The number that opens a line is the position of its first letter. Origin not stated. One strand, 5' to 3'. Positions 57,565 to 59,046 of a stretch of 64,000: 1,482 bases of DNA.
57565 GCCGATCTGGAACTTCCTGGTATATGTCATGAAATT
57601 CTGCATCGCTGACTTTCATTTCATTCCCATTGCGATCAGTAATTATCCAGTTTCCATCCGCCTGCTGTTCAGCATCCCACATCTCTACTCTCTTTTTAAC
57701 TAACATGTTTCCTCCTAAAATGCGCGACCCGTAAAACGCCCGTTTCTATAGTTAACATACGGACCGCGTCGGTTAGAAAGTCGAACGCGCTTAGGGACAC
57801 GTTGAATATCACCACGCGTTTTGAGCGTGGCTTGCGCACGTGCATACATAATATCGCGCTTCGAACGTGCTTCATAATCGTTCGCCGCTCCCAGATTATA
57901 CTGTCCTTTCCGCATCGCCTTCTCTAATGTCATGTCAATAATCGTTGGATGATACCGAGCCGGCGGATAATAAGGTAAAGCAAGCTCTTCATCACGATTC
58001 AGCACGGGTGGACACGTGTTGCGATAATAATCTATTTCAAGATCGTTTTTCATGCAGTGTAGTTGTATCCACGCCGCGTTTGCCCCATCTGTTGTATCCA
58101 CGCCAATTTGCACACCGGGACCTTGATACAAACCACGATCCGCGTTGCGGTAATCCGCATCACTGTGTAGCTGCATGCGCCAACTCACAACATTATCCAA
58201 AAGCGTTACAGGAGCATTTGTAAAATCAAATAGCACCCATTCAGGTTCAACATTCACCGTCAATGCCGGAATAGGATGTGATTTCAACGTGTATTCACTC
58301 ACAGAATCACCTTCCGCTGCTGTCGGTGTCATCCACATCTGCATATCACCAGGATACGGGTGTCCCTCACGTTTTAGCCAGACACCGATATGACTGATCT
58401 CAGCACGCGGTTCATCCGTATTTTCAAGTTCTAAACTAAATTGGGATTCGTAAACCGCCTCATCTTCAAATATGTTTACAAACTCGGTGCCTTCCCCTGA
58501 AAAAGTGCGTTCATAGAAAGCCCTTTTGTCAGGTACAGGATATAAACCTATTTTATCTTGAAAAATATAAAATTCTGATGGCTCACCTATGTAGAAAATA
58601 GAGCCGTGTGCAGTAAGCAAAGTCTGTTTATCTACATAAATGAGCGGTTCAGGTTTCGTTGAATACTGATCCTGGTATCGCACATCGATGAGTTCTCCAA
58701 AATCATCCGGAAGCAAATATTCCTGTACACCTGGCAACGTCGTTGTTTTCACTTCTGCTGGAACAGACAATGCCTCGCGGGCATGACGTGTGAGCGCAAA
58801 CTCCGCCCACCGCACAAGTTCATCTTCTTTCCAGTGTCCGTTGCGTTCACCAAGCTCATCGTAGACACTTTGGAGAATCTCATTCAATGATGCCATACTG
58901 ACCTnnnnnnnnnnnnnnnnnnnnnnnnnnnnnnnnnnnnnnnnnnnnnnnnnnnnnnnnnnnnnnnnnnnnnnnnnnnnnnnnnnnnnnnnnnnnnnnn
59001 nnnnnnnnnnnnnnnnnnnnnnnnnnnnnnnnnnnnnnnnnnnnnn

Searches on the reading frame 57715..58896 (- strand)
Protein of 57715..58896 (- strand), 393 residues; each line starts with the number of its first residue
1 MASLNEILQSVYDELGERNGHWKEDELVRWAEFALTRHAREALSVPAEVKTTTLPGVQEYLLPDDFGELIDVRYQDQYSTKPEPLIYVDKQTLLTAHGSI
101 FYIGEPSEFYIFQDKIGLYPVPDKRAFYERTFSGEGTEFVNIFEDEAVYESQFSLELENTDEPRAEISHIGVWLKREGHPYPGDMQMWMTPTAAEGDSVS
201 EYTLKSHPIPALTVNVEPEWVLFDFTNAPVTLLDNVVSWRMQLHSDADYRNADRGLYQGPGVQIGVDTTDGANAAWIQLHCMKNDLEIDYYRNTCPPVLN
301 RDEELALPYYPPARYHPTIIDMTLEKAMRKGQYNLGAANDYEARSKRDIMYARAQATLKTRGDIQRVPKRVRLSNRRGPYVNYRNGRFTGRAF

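Call 15: search_protein_families(library=phrogs, proteins=[window:57715-58896:-], max_evalue=0.001)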
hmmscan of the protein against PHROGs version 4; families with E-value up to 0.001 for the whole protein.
window:57715-58896:- (393 aa): 1 family
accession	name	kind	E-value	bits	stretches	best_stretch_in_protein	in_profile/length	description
phrog_399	-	head and packaging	3.9e-05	24.3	1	1-77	1-81/220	structural protein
